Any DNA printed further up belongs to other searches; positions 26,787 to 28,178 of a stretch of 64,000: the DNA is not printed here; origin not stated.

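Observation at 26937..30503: Operon coupling a PilZ-AMIN fusion protein, an AMIN-less AmiC-type amidase and a MamK-family actin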

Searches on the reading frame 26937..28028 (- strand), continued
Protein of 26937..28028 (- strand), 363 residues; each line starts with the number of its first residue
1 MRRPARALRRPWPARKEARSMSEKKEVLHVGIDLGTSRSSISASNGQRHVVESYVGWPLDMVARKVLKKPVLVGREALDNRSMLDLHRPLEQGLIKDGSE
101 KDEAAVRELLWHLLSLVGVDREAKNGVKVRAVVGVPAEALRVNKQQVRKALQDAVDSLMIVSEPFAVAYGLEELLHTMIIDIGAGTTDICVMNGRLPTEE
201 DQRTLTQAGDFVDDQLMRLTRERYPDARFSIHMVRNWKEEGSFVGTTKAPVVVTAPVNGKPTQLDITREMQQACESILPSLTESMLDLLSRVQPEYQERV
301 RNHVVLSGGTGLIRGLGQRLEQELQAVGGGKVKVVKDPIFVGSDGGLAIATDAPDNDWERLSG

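Call 25: search_solved_structures(query=window:26937-27968:-, max_evalue=0.00001, show_alignments=1)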
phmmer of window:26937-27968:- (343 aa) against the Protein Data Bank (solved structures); distinct sequences matched with E-value up to 0.00001: 23.
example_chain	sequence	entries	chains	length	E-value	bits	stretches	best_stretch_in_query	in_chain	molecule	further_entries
5ljw_A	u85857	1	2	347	5.1e-80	272.2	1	4-341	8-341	Actin-like ATPase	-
5jyg_A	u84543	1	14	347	9.7e-80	271.3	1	4-341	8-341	Actin-like ATPase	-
5ljv_A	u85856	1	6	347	1.3e-79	270.8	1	4-341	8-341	Actin-like ATPase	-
8r2n_A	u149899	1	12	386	3.4e-36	128.2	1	7-342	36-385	Actin/actin family protein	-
1jce_A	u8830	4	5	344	6.1e-15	58.3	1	10-304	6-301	ROD SHAPE-DETERMINING PROTEIN MREB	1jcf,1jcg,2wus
7zpt_M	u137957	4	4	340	2.3e-10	43.3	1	10-304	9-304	Cell shape-determining protein MreB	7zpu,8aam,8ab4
8azg_M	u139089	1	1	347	2.4e-10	43.2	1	10-304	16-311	Cell shape-determining protein MreB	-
4czl_A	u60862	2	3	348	1.7e-09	40.4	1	10-319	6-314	ROD SHAPE-DETERMINING PROTEIN MREB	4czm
4cze_A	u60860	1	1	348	2e-09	40.3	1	10-319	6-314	ROD SHAPE-DETERMINING PROTEIN MREB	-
4czf_A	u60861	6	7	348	2.9e-09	39.7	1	10-319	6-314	ROD SHAPE-DETERMINING PROTEIN MREB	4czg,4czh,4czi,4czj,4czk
7bvy_A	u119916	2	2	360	3.1e-09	39.6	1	75-297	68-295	Cell shape determining protein MreB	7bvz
7e1c_A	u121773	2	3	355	3.8e-09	39.3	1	9-332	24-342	Cell shape-determining protein MreB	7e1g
2p9k_B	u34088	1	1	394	2.2e-08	36.8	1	15-306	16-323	Actin-like protein 2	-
9dlx_B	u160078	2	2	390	5.6e-08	35.5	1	15-306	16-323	Actin-related protein 2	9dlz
7jpn_B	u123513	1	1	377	5.6e-08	35.5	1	17-306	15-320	Actin-related protein 2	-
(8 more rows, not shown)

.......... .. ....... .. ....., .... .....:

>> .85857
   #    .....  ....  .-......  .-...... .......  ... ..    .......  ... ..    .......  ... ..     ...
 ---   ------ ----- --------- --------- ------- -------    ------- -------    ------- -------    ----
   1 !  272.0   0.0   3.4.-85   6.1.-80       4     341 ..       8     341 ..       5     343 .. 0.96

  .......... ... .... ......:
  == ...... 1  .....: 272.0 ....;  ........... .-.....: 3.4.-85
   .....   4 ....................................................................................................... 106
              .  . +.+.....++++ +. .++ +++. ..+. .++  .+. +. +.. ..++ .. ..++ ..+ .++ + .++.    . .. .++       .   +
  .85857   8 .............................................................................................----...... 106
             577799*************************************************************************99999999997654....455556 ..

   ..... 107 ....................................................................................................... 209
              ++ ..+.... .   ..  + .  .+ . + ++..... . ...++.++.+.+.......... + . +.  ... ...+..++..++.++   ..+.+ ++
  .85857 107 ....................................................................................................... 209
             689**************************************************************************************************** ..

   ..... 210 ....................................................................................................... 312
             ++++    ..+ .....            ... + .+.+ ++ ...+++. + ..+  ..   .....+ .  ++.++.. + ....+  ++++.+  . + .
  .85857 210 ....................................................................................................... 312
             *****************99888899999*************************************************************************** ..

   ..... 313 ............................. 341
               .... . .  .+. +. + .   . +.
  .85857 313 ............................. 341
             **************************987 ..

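Call 31: find_related_loci(query=A4, collection=genome_contigs, flank=6000)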
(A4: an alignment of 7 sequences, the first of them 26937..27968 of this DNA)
Query A4 (343 aa) in genome_contigs; peptide patterns used: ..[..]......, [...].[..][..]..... (x = any residue, [..] = any of these).
599 stretches matched a pattern (row limit reached: there are more); 581 encode a relative of the query (tblastn E <= 1e-3); the best 80 are kept; 80 distinct loci.
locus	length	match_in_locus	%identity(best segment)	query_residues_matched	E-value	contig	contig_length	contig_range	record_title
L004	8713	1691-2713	89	3-343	0e+0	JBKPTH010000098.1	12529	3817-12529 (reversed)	MAG: Acidobacteriota bacterium isolate GS_EKS_MAG_00001 GS_EKS_000000130471, whole genome shotgun sequence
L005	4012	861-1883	89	3-343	0e+0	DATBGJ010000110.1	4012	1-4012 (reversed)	MAG TPA_asm: Thermoanaerobaculia bacterium isolate SMAG_U3834 k141_3998093, whole genome shotgun sequence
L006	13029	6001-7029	88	1-343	0e+0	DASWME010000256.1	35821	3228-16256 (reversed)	MAG TPA_asm: Thermoanaerobaculia bacterium isolate SMAG_U3379 k141_189336, whole genome shotgun sequence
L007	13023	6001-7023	90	3-343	0e+0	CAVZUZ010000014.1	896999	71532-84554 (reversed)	MAG: Thermoanaerobaculaceae bacterium isolate MFD06742.bin.2.42 genome assembly, contig: contig_33958, whole genome shot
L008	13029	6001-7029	85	1-343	0e+0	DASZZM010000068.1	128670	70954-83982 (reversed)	MAG TPA_asm: Thermoanaerobaculia bacterium isolate SMAG_U6236 k141_42480, whole genome shotgun sequence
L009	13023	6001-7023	90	3-343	0e+0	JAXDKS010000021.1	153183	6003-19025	MAG: Acidobacteriota bacterium isolate BP_60 scaffold_4789099, whole genome shotgun sequence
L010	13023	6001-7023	90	3-343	0e+0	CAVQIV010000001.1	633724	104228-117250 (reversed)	MAG: Thermoanaerobaculaceae bacterium isolate MFD10043.bin.2.76 genome assembly, contig: contig_15202, whole genome shot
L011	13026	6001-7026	85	1-342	0e+0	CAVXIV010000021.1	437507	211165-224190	MAG: uncultured Acidobacteriota bacterium isolate MFD03066.bin.2.238 genome assembly, contig: contig_79801, whole genome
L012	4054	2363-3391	83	1-342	0e+0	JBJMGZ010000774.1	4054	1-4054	MAG: Thermoanaerobaculia bacterium isolate 12C18O_48h_100_P16_coass_bin_34 k141_1426337, whole genome shotgun sequence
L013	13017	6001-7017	83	3-341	0e+0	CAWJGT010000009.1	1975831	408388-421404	MAG: uncultured Holophagales bacterium isolate MFD04935.bin.1.7 genome assembly, contig: contig_25929, whole genome shot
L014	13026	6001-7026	83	1-342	0e+0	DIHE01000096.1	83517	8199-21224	MAG TPA_asm: Holophagales bacterium UBA5704 UBA5704_contig_62, whole genome shotgun sequence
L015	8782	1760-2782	86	1-341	0e+0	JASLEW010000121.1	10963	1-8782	MAG: Thermoanaerobaculia bacterium isolate SHSU.bins.256 k141_1280130, whole genome shotgun sequence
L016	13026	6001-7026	83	1-342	0e+0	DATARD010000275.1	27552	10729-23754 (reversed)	MAG TPA_asm: Thermoanaerobaculia bacterium isolate SMAG_U5484 k141_1901013, whole genome shotgun sequence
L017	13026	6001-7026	85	1-342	0e+0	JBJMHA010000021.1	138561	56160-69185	MAG: Thermoanaerobaculia bacterium isolate H1_16_all_fractions_metab_conc_6_69_19 k255_1268900, whole genome shotgun seq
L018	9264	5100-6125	84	1-342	0e+0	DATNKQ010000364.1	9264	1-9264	MAG TPA_asm: Thermoanaerobaculia bacterium isolate SMAG_U11429 k141_396741, whole genome shotgun sequence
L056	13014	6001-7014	72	4-342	5e-165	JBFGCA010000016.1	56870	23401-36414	MAG: Thermoanaerobaculia bacterium isolate Mix_sand01.2020.11.Z.57 k141_578969_length_56870_cov_17.3242, whole genome sh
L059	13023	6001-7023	70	1-341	2e-162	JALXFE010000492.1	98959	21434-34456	MAG: Thermoanaerobaculia bacterium isolate V2_maxbin2_scaf2bin.072 V2_NODE_6_length_98959_cov_6.739214, whole genome sho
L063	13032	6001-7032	69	1-343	1e-161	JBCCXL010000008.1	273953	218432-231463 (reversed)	MAG: Acidobacteriota bacterium isolate P01_F01_bin.125 k141_1831640_length_273953_cov_23.1891, whole genome shotgun sequ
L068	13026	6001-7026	71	1-343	1e-160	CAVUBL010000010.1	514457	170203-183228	MAG: uncultured Acidobacteriota bacterium isolate MFD05684.bin.1.267 genome assembly, contig: contig_21903, whole genome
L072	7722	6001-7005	71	5-343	6e-159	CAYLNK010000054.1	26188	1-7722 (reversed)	MAG TPA_asm: uncultured Holophagales bacterium isolate binchicken_co322_3 genome assembly, contig: NODE_2861_length_2618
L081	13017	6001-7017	66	2-342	2e-157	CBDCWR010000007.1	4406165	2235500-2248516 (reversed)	MAG: Candidatus Multivoraceae bacterium isolate 652d70b7-ea99-405b-b753-5a6e501b7d32 genome assembly, contig: contig_7,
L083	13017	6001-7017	68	6-343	5e-157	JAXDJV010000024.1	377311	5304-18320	MAG: Acidobacteriota bacterium isolate BP_58 scaffold_2704148, whole genome shotgun sequence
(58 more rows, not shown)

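Call 34: find_encoding_contigs(protein=P0242, flank=6000, max_places=2)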
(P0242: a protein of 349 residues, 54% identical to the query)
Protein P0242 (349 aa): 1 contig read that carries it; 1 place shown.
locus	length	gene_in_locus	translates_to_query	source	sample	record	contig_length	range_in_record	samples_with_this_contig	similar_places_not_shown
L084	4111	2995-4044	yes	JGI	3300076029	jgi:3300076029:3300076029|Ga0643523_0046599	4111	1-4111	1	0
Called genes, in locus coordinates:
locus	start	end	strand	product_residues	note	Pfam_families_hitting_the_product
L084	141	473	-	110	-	-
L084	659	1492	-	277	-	-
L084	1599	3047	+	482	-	PF01520:Amidase_3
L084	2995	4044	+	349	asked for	PF06723:MreB_Mbl, PF00022:Actin (faint), PF25216:Volactin (weak)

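Call 35: find_encoding_contigs(protein=P0247, flank=6000, max_places=2)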
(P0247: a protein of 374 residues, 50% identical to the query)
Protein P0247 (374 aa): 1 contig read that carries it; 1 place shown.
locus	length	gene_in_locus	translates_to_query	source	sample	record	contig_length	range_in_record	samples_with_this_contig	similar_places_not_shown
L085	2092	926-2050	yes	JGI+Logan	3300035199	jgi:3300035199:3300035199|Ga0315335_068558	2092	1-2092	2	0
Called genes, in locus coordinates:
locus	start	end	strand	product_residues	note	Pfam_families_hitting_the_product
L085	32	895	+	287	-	-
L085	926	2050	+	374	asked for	PF14450:FtsA (faint), PF00022:Actin (weak), PF06723:MreB_Mbl, PF25229:Salactin (weak)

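Call 36: find_encoding_contigs(protein=P0248, flank=6000, max_places=2)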
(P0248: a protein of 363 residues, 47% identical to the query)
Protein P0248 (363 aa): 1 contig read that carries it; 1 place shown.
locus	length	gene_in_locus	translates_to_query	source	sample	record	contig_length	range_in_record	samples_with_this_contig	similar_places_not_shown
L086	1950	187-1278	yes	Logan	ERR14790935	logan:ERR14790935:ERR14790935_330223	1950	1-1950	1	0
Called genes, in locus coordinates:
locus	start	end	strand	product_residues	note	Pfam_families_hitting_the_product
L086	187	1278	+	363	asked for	PF06723:MreB_Mbl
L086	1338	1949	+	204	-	?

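Call 37: find_encoding_contigs(protein=P0249, flank=6000, max_places=2)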
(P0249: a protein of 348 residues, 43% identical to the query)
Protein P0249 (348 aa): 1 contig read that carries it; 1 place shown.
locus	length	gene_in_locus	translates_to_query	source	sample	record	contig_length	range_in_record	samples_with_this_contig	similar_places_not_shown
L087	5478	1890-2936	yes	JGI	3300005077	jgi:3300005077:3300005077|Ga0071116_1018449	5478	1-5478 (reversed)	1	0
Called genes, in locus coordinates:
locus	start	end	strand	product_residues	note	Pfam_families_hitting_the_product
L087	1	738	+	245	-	PF02518:HATPase_c, PF01584:CheW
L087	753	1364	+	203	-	PF04509:CheC, PF13690:CheX (faint), PF04509:CheC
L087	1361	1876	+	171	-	PF03975:CheD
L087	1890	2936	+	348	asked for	PF00022:Actin, PF01869:BcrAD_BadFG (faint), PF06723:MreB_Mbl, PF25229:Salactin, PF25216:Volactin (weak)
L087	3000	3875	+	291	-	-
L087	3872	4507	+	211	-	PF13690:CheX (faint), PF04509:CheC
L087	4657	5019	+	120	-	-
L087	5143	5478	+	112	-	?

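Call 38: find_encoding_contigs(protein=P0250, flank=6000, max_places=2)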
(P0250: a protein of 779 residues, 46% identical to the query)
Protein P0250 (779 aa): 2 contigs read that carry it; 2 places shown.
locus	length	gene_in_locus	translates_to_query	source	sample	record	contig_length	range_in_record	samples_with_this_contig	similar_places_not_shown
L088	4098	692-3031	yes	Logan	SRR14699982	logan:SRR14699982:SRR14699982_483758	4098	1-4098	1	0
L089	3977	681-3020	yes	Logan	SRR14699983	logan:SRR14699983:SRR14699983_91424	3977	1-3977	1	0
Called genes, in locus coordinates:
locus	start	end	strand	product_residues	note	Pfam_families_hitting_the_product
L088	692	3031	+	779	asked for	PF00022:Actin (weak), PF06723:MreB_Mbl, PF25229:Salactin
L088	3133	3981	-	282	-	PF03309:Pan_kinase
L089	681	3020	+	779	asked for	PF00022:Actin (weak), PF06723:MreB_Mbl, PF25229:Salactin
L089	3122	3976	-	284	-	?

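Call 53: search_protein_families(library=pfam, proteins=[P0250, P0253, P0255, P0256, P0257, P0258, P0259, P0264, P0265, P0267], max_evalue=0.001)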
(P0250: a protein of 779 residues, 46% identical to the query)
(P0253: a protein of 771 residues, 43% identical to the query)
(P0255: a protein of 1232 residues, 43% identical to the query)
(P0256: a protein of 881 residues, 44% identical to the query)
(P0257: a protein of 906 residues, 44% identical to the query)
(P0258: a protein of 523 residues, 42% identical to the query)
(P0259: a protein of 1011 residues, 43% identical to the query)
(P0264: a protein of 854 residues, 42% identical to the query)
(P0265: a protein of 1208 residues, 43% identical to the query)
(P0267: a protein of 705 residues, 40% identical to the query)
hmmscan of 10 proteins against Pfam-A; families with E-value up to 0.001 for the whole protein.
P0250 (779 aa): 5 families
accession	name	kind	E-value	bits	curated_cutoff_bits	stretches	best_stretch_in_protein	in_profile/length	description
PF06723.19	MreB_Mbl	-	1.2e-26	93.8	27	1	453-771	4-322/327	MreB/Mbl protein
PF00022.25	Actin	-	3e-11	43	27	1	473-641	29-190/410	Actin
PF25229.1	Salactin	-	4.1e-08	33.1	27.1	1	453-770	4-333/335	Salactin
PF22128.2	Alp7A_like_C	-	0.00024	21.3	22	1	594-706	1-108/156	Alp7A C-terminal domain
PF14450.12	FtsA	-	0.00029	21.6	31.8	1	597-761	2-125/127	Cell division protein FtsA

P0253 (771 aa): 6 families
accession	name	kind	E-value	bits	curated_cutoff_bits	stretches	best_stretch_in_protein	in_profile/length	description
PF06723.19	MreB_Mbl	-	2.4e-29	102.7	27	1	445-762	4-321/327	MreB/Mbl protein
PF00022.25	Actin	-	9.9e-13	47.9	27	1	480-646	44-207/410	Actin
PF14450.12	FtsA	-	1.8e-07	32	31.8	1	589-753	2-125/127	Cell division protein FtsA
PF25229.1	Salactin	-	9.7e-07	28.6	27.1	1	445-763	4-334/335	Salactin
PF22128.2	Alp7A_like_C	-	2.8e-05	24.4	22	1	588-742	3-145/156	Alp7A C-terminal domain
PF21522.3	MreB-like_C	-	0.00032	21.7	27.8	0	589-696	1-105/123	Archaeal actin homologue MreB-like, C-terminal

P0255 (1232 aa): 3 families
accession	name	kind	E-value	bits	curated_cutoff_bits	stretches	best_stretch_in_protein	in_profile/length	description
PF06723.19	MreB_Mbl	-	1.3e-28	100.3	27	1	906-1224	4-322/327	MreB/Mbl protein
PF00022.25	Actin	-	5.6e-13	48.7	27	1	927-1094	30-190/410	Actin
PF14450.12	FtsA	-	2.2e-07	31.7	31.8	1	1050-1197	2-105/127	Cell division protein FtsA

P0256 (881 aa): 2 families
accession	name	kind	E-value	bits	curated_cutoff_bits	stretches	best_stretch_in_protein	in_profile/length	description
PF06723.19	MreB_Mbl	-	3.4e-25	89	27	1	555-870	4-319/327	MreB/Mbl protein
PF00022.25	Actin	-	3.5e-10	39.5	27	1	589-744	39-192/410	Actin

P0257 (906 aa): 4 families
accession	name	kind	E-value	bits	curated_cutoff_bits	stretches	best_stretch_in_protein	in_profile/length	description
PF06723.19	MreB_Mbl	-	4.5e-32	111.6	27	1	580-898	4-322/327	MreB/Mbl protein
PF00022.25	Actin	-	1e-12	47.9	27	1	602-768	31-190/410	Actin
PF14450.12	FtsA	-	4.4e-06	27.5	31.8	1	724-869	2-103/127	Cell division protein FtsA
PF22128.2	Alp7A_like_C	-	9.5e-06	25.9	22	1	723-870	3-138/156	Alp7A C-terminal domain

P0258 (523 aa): 5 families
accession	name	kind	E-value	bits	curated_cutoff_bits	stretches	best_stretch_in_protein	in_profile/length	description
PF06723.19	MreB_Mbl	-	2.9e-32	112.2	27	1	197-514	4-321/327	MreB/Mbl protein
PF00022.25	Actin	-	2e-15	56.7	27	1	217-436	29-240/410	Actin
PF25229.1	Salactin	-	5.6e-12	45.8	27.1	1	197-515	4-334/335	Salactin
PF25216.1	Volactin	-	1e-08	35.5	35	1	240-512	61-321/321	Volactin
PF14450.12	FtsA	-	3.3e-06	27.9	31.8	1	341-507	2-127/127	Cell division protein FtsA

P0259 (1011 aa): 4 families
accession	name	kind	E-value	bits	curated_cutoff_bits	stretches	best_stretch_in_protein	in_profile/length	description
PF06723.19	MreB_Mbl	-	1.5e-29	103.3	27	1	684-999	4-319/327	MreB/Mbl protein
PF25229.1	Salactin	-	1.5e-08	34.5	27.1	1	684-1002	4-334/335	Salactin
PF00022.25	Actin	-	2e-08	33.7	27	1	719-872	44-190/410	Actin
PF14450.12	FtsA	-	0.00043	21.1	31.8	0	828-974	2-104/127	Cell division protein FtsA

P0264 (854 aa): 4 families
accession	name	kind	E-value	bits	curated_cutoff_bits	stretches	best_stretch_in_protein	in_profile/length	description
PF06723.19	MreB_Mbl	-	3.1e-27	95.7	27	1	526-839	4-317/327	MreB/Mbl protein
PF00022.25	Actin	-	1.4e-10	40.8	27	1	549-714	32-190/410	Actin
PF14450.12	FtsA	-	4.2e-05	24.3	31.8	1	670-815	2-103/127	Cell division protein FtsA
PF22128.2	Alp7A_like_C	-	0.00048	20.4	22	0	667-778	1-107/156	Alp7A C-terminal domain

P0265 (1208 aa): 4 families
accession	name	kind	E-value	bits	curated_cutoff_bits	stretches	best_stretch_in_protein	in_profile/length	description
PF06723.19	MreB_Mbl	-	7e-29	101.1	27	1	882-1200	4-322/327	MreB/Mbl protein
PF00022.25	Actin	-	3.3e-10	39.6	27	1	917-1073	44-194/410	Actin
PF14450.12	FtsA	-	2e-05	25.4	31.8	1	1026-1188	2-123/127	Cell division protein FtsA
PF22128.2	Alp7A_like_C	-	0.00039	20.7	22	1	1025-1172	3-138/156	Alp7A C-terminal domain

P0267 (705 aa): 6 families
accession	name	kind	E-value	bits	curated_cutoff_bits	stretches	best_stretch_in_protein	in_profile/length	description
PF06723.19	MreB_Mbl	-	1.3e-27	97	27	1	379-698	4-323/327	MreB/Mbl protein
PF00022.25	Actin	-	1.9e-10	40.3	27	1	399-618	29-240/410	Actin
PF25229.1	Salactin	-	8.6e-08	32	27.1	1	549-697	178-334/335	Salactin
PF14450.12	FtsA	-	1.5e-07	32.2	31.8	1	523-668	2-103/127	Cell division protein FtsA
PF01869.26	BcrAD_BadFG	-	7.8e-05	22.8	31.5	0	617-694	194-271/271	BadF/BadG/BcrA/BcrD ATPase family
PF22128.2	Alp7A_like_C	-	0.00036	20.8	22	0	521-670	2-139/156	Alp7A C-terminal domain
